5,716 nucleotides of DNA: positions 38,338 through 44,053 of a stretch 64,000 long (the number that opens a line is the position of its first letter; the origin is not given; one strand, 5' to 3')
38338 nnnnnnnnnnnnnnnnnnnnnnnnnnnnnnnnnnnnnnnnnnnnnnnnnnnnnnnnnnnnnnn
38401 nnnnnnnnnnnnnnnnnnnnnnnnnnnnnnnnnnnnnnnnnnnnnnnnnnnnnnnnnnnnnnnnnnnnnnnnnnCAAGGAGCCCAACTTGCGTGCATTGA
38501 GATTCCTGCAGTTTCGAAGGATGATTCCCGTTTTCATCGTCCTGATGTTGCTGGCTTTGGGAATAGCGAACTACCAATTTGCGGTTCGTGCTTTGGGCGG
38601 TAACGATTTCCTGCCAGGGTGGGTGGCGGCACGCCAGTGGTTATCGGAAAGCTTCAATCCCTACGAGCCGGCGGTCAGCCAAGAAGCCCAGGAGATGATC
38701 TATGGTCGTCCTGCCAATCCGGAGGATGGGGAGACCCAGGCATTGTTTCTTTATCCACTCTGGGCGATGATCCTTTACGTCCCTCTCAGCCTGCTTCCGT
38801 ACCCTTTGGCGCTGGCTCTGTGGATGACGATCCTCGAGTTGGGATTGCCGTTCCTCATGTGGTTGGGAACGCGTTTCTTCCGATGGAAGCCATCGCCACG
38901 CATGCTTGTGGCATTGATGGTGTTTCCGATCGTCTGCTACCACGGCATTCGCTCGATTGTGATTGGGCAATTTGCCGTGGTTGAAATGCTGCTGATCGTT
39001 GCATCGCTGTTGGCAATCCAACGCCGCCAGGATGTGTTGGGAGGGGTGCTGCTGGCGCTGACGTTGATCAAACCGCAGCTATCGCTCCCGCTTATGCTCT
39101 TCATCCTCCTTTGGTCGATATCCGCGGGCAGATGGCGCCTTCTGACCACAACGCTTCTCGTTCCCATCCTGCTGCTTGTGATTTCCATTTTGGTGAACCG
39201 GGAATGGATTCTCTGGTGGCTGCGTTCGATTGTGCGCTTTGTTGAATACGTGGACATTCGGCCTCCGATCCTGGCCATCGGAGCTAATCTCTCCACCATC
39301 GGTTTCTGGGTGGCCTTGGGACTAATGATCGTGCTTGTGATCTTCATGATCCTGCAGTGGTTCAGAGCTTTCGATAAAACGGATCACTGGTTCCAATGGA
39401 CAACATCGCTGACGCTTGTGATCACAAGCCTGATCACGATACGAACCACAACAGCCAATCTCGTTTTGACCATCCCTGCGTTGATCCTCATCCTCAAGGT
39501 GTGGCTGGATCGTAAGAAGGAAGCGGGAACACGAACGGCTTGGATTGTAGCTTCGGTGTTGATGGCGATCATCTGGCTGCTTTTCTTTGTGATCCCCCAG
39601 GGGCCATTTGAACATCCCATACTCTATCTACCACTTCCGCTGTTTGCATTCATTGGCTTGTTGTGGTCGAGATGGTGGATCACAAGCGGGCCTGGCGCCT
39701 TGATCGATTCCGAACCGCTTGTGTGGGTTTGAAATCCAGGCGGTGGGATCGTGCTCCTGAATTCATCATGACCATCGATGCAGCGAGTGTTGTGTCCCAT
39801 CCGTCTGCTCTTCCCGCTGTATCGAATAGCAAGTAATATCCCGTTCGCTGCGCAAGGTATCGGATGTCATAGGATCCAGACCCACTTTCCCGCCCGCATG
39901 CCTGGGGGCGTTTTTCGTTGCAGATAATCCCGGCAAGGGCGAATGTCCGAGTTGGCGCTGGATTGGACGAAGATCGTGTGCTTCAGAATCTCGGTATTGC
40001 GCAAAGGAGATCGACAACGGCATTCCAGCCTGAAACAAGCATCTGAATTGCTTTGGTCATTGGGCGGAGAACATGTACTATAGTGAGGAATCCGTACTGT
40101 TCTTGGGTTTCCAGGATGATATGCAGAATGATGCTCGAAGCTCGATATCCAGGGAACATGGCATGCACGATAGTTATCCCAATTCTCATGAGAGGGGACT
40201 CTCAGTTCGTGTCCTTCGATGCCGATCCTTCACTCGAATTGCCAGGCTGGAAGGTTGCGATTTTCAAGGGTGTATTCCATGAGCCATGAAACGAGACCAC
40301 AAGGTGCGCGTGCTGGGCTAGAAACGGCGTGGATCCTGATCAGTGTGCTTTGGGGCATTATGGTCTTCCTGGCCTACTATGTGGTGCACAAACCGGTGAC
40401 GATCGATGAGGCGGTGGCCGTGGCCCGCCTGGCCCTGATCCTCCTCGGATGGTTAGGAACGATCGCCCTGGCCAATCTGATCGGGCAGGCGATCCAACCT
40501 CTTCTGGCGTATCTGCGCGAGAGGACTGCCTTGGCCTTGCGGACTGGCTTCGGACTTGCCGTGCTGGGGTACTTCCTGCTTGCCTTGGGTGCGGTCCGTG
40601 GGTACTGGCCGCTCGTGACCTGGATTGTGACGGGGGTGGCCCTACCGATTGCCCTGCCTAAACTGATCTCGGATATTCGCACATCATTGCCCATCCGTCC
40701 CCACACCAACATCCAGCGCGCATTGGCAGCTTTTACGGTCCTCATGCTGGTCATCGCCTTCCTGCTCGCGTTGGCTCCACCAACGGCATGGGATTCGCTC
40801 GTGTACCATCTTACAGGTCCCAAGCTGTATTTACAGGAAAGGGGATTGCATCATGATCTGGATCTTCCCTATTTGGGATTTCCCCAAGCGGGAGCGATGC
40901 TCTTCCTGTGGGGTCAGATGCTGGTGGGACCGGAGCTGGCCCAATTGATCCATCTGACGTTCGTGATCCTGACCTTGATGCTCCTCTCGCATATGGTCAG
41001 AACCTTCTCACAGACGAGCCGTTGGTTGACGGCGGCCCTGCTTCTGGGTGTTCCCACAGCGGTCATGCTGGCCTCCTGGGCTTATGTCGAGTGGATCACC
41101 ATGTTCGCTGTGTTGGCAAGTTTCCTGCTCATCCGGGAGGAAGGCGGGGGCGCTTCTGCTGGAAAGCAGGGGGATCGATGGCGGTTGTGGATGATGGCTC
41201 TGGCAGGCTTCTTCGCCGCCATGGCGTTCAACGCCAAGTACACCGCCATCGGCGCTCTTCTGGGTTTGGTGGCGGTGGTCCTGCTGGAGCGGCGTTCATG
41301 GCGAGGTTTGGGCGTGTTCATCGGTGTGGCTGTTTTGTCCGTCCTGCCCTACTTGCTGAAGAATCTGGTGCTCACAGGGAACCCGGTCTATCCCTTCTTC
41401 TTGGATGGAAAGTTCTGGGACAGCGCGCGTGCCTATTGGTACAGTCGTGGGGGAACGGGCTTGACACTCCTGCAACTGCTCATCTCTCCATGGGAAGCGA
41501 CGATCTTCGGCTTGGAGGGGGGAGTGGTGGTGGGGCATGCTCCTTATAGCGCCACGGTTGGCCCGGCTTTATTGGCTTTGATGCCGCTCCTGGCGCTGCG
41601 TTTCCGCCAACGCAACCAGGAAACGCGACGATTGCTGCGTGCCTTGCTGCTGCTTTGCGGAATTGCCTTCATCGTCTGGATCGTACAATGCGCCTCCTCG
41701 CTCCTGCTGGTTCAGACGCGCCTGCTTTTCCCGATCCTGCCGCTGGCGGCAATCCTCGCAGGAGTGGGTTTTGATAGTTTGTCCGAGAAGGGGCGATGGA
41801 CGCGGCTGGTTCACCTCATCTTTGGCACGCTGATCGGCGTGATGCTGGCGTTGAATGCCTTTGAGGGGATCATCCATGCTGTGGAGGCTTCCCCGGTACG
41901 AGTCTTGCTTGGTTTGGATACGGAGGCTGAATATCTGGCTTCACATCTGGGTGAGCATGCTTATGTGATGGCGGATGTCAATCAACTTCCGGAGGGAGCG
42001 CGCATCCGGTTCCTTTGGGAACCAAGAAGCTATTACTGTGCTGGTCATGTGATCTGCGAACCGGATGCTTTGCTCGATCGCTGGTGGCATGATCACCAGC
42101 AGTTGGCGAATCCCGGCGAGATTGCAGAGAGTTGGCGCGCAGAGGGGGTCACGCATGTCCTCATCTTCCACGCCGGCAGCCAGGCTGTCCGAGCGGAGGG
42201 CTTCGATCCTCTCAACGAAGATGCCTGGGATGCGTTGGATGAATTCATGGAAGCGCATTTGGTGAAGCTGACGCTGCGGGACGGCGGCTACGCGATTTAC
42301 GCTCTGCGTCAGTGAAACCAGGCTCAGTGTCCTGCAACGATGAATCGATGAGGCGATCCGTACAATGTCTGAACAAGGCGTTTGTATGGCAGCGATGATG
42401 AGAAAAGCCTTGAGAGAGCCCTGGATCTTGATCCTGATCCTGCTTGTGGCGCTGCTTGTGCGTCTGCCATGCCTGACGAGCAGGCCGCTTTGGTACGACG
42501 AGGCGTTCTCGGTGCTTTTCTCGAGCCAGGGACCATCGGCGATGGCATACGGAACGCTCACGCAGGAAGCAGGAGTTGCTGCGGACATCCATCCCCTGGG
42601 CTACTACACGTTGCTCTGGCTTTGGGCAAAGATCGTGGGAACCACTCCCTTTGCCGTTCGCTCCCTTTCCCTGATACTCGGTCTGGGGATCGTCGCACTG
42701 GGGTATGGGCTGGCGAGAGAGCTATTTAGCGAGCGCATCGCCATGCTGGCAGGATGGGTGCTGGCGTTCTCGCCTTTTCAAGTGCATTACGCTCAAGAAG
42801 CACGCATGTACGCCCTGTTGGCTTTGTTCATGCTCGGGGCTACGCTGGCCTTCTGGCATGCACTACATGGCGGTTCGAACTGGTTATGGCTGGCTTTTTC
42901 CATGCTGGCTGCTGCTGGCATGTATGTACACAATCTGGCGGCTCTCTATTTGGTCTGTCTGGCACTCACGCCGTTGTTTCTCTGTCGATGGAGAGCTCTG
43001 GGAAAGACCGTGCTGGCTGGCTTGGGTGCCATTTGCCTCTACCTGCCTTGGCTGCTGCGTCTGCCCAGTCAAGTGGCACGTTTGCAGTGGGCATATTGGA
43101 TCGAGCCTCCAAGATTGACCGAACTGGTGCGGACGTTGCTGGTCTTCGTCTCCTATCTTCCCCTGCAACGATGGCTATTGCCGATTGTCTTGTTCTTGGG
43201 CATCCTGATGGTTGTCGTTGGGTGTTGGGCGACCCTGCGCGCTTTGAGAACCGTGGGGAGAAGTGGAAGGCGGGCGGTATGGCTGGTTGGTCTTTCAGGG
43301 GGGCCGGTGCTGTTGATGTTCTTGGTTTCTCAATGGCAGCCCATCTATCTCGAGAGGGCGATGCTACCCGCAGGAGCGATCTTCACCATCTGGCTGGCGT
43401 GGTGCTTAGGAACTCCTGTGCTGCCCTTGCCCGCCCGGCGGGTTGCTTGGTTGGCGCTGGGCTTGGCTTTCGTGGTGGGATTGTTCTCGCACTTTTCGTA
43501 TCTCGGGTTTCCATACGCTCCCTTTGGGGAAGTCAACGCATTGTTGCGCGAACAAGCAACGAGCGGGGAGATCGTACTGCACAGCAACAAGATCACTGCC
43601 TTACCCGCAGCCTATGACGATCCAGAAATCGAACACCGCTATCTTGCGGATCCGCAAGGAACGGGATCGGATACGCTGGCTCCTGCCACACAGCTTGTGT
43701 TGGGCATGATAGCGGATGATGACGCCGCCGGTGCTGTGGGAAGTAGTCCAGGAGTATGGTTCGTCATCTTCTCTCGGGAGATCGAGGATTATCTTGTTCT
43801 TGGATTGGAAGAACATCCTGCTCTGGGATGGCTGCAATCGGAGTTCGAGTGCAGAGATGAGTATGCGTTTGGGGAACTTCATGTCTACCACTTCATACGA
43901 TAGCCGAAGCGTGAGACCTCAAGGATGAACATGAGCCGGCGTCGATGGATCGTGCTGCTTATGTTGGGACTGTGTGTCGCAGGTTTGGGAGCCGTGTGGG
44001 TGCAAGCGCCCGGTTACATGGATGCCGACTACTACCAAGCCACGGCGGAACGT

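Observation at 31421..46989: Uninterrupted array of ten GT-C-like polytopic membrane proteins (~15.6 kb) with no cytoplasmic glycosylation genes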

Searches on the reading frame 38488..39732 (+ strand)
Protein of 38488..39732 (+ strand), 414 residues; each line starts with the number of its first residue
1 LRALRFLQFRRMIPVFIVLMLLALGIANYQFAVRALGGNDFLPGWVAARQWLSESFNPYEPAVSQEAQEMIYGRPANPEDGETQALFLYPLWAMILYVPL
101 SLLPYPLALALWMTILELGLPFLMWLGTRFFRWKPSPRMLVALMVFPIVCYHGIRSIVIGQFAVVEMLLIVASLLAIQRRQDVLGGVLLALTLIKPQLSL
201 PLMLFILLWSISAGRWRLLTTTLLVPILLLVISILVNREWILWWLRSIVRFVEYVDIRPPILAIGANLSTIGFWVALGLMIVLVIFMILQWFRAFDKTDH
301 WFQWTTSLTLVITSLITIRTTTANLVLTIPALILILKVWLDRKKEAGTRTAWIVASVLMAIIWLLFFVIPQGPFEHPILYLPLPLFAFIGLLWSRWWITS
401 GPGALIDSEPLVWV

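Call 5: search_protein_families(library=pfam, proteins=[window:38488-39732:+], max_evalue=0.1)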
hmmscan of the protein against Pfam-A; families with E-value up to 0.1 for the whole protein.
window:38488-39732:+ (414 aa): 1 family
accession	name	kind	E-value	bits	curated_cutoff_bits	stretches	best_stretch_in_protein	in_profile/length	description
PF09594.16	GT87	-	1.9e-14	54.4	25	1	87-312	1-231/237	Glycosyltransferase family 87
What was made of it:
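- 38488..39732 (+): G6: GT87 (PimE/DUF2029) family GT-C, 414 aa, conserved N39 and D40 (GNDF). Pfam GT87 at 54.4 bits against a cutoff of 25 (call 5).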

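Call 6: search_protein_families(library=ncbifam, proteins=[window:38488-39732:+], max_evalue=0.1)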
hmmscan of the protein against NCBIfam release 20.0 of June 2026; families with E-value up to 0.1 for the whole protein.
window:38488-39732:+ (414 aa): 0 families

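Call 12: find_related_loci(query=window:38488-39732:+, collection=genome_contigs, flank=10000)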
Query window:38488-39732:+ (414 aa) in genome_contigs; peptide patterns used: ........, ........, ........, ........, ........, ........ (x = any residue, [..] = any of these).
63 stretches matched a pattern, but none encodes a relative of the query by tblastn (E <= 1e-3).
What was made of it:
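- Tried and rejected: A single-sequence scan of GTDB genomes with G6 found nothing (call 12).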

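Call 85: search_solved_structures(query=A7, max_evalue=5)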
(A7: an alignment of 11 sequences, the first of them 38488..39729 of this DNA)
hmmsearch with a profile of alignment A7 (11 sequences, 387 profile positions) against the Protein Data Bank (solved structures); distinct sequences matched with E-value up to 5: 0.

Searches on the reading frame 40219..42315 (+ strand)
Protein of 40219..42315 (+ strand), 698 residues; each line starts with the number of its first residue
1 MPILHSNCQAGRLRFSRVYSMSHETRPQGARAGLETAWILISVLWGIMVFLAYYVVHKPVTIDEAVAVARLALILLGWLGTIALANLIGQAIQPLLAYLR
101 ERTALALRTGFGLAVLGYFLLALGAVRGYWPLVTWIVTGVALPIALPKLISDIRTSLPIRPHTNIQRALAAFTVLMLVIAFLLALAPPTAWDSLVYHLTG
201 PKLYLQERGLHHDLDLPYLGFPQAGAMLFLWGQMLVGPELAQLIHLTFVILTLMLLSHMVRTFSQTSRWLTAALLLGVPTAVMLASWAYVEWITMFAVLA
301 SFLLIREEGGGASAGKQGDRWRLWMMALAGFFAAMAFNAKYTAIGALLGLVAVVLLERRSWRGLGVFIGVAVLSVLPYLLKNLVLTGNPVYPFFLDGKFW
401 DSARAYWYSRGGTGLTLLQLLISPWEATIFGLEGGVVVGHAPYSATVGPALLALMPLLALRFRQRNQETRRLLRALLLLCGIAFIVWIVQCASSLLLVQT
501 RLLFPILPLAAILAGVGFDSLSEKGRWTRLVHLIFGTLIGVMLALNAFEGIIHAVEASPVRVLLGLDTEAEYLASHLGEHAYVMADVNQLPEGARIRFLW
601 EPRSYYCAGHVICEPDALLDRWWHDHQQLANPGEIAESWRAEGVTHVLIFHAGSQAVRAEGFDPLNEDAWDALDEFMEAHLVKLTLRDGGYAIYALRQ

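Call 5: search_protein_families(library=pfam, proteins=[window:40219-42315:+], max_evalue=0.1)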
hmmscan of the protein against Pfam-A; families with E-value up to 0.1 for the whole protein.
window:40219-42315:+ (698 aa): 0 families

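Call 6: search_protein_families(library=ncbifam, proteins=[window:40219-42315:+], max_evalue=0.1)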
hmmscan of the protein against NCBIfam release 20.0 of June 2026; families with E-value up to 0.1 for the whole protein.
window:40219-42315:+ (698 aa): 1 family
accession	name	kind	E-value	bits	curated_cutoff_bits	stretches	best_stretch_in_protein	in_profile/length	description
NF047510.1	LIC_10190_fam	subfamily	3.6e-10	39.2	100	2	239-393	169-313/424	LIC_10190 family membrane protein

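Call 23: find_homologous_proteins(query=window:40219-42315:+, max_evalue=0.001)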
Query window:40219-42315:+ (698 aa): 303 proteins with E <= 0.001 among 8000 candidates; the best 120 are listed.
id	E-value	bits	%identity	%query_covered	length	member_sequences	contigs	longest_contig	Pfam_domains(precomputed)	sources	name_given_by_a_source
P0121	0.0e+0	1500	100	97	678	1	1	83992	PF26626.1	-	-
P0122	0.0e+0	1298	86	97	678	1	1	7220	PF26626.1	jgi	jgi:4-amino-4-deoxy-L-arabinose transferase-like glycosyltransferase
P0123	1.5e-297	1007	67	97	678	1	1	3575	PF26626.1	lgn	-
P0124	4.5e-296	1002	66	97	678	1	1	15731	PF26626.1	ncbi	-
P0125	2.6e-295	1000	67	97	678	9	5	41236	PF26626.1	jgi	-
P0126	8.2e-291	985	65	97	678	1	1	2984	PF26626.1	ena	-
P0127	3.5e-289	979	65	97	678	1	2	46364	PF26626.1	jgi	jgi:hypothetical protein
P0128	5.1e-283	959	63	97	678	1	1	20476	PF26626.1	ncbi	-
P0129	9.1e-281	952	63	96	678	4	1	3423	PF26626.1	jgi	jgi:hypothetical protein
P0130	8.0e-279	945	63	97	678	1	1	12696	PF26626.1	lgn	-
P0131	1.2e-276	938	62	96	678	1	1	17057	PF26626.1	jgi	jgi:hypothetical protein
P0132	5.1e-276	936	62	97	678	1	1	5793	PF26626.1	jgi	jgi:hypothetical protein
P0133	2.0e-234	799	55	95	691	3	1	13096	PF26626.1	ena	-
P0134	7.4e-216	737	53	94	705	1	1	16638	PF26626.1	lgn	-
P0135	9.7e-203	694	49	95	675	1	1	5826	PF26626.1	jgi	jgi:hypothetical protein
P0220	1.7e-135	471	42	94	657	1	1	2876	PF02366.25,PF13231.13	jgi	jgi:hypothetical protein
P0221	2.8e-134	467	42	94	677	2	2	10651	PF02366.25,PF26626.1,PF13231.13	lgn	-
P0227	1.9e-116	409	41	86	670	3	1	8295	PF26626.1,PF13231.13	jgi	-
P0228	6.0e-116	407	39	94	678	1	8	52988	PF02366.25,PF26626.1,PF13231.13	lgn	-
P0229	1.9e-115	405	38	97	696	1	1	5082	PF02366.25,PF26626.1,PF13231.13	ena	-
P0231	5.5e-113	397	38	97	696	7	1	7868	PF02366.25,PF26626.1,PF13231.13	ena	-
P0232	6.0e-113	397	39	94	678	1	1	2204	PF02366.25,PF26626.1,PF13231.13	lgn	-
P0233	1.0e-112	396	39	94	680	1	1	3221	PF02366.25,PF26626.1,PF13231.13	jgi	jgi:Dolichyl-phosphate-mannose-protein mannosyltransferase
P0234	3.9e-112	394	38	97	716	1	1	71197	PF02366.25,PF26626.1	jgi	jgi:hypothetical protein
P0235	5.2e-112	394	37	97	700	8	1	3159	PF02366.25,PF26626.1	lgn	-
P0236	1.4e-111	392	39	81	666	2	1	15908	PF02366.25,PF26626.1,PF13231.13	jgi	jgi:hypothetical protein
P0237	2.3e-111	392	38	95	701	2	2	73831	PF02366.25,PF26626.1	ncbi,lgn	-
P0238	3.6e-111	391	42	78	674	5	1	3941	PF02366.25,PF26626.1,PF13231.13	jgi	jgi:hypothetical protein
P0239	6.0e-111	390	38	94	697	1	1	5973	PF13231.13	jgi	-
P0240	1.2e-110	389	42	77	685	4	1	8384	PF13231.13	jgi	jgi:hypothetical protein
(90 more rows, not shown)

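Call 29: search_solved_structures(query=A3, max_evalue=1)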
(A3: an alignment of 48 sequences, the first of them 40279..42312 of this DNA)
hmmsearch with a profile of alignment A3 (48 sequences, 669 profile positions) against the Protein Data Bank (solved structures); distinct sequences matched with E-value up to 1: 1.
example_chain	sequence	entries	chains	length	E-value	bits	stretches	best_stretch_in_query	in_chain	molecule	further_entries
5xy3_i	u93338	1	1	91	0.38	12.2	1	537-563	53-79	Ribosomal protein L36e, putative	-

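Call 94: search_protein_families(library=pfam, proteins=[window:40279-42315:+, P0124, P0228, P0233, P0237], max_evalue=1)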
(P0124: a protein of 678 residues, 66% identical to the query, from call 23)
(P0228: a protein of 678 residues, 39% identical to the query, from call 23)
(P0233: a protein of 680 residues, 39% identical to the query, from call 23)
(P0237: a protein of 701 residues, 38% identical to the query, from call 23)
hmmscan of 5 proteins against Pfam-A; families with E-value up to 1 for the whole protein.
window:40279-42315:+ (678 aa): 0 families

P0124 (678 aa): 0 families

P0228 (678 aa): 3 families
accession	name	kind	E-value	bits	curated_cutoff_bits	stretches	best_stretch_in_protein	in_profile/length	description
PF13231.12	PMT_2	-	2.9e-07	31.3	26.1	1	230-355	31-151/160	Dolichyl-phosphate-mannose-protein mannosyltransferase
PF02366.24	PMT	-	1.1e-06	28.8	22.7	1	232-369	94-238/245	Dolichyl-phosphate-mannose-protein mannosyltransferase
PF11028.14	TMEM260-like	-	0.066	13.4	24.2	1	286-333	124-172/179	Protein O-mannosyl-transferase TMEM260-like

P0233 (680 aa): 3 families
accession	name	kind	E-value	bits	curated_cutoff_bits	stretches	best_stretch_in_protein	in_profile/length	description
PF13231.12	PMT_2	-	5.7e-11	43.3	26.1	1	230-365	27-158/160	Dolichyl-phosphate-mannose-protein mannosyltransferase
PF02366.24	PMT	-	6.6e-08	32.8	22.7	1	231-337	89-199/245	Dolichyl-phosphate-mannose-protein mannosyltransferase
PF10754.15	DUF2569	-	0.96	10.3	26.5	0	12-61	79-129/143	Protein of unknown function (DUF2569)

P0237 (701 aa): 2 families
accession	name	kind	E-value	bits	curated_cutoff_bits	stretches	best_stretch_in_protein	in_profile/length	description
PF02366.24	PMT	-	1.5e-06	28.4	22.7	1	250-386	94-233/245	Dolichyl-phosphate-mannose-protein mannosyltransferase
PF13231.12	PMT_2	-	4.7e-06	27.4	26.1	1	246-384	29-158/160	Dolichyl-phosphate-mannose-protein mannosyltransferase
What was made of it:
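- On PMT_2 / PMT (Pfam PF13231, PF02366) (G1, G2, G7, G8, G9): G7 itself gives no hit, but its homologues at 37-39% identity pass both models (calls 5, 94).
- G7 homologues pass the PMT and PMT_2 thresholds (call 94).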

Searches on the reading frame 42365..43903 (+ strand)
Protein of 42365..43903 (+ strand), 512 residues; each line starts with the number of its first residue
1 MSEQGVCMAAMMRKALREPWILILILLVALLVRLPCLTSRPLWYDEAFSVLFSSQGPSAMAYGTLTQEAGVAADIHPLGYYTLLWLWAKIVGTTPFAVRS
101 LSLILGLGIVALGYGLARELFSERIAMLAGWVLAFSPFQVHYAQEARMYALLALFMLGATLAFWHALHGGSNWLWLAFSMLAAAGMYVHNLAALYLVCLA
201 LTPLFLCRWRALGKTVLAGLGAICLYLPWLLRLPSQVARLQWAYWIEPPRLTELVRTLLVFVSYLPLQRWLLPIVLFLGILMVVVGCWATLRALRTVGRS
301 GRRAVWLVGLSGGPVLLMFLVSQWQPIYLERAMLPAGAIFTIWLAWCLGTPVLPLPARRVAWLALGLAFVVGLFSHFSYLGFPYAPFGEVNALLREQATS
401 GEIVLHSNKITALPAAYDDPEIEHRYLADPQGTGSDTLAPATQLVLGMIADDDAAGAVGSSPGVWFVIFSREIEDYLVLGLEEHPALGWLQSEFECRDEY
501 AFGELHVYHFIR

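Call 5: search_protein_families(library=pfam, proteins=[window:42365-43903:+], max_evalue=0.1)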
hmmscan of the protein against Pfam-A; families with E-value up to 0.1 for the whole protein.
window:42365-43903:+ (512 aa): 2 families
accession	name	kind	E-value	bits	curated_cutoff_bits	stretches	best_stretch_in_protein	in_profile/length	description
PF13231.12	PMT_2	-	5.6e-11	43.4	26.1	1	76-229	2-157/160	Dolichyl-phosphate-mannose-protein mannosyltransferase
PF18303.6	Saf_2TM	-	0.043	14.1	29.5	0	273-307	69-104/152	SAVED-fused 2TM effector domain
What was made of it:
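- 42365..43903 (+): G8: PMT_2 family GT-C, 512 aa, invariant W43, Y44, D45 and E46, with a C-terminal domain. Accessory gene. Pfam PMT_2 at 43.4 bits against a cutoff of 26.1 (call 5).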

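Call 6: search_protein_families(library=ncbifam, proteins=[window:42365-43903:+], max_evalue=0.1)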
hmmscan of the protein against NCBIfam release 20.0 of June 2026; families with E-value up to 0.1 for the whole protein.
window:42365-43903:+ (512 aa): 2 families
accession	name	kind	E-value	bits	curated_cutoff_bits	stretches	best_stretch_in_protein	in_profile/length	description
TIGR03663.1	TIGR03663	subfamily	2e-10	40.3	126.25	1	22-210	4-184/435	flippase activity-associated protein Agl23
NF052499.1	MnslTaseMT1671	equivalog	9.3e-08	30.9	900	1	13-414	23-414/523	mannosyltransferase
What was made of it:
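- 42365..43903 (+): Weak hits to Agl23 and MT1671 (call 6).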

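Call 84: search_solved_structures(query=A6, max_evalue=5)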
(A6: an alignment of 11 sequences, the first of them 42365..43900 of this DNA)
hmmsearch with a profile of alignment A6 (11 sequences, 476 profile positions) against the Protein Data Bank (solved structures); distinct sequences matched with E-value up to 5: 1.
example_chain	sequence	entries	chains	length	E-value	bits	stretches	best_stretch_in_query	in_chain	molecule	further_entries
6u8y_B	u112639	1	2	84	1.2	11.2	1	239-313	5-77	Monovalent cation/H+ antiporter subunit F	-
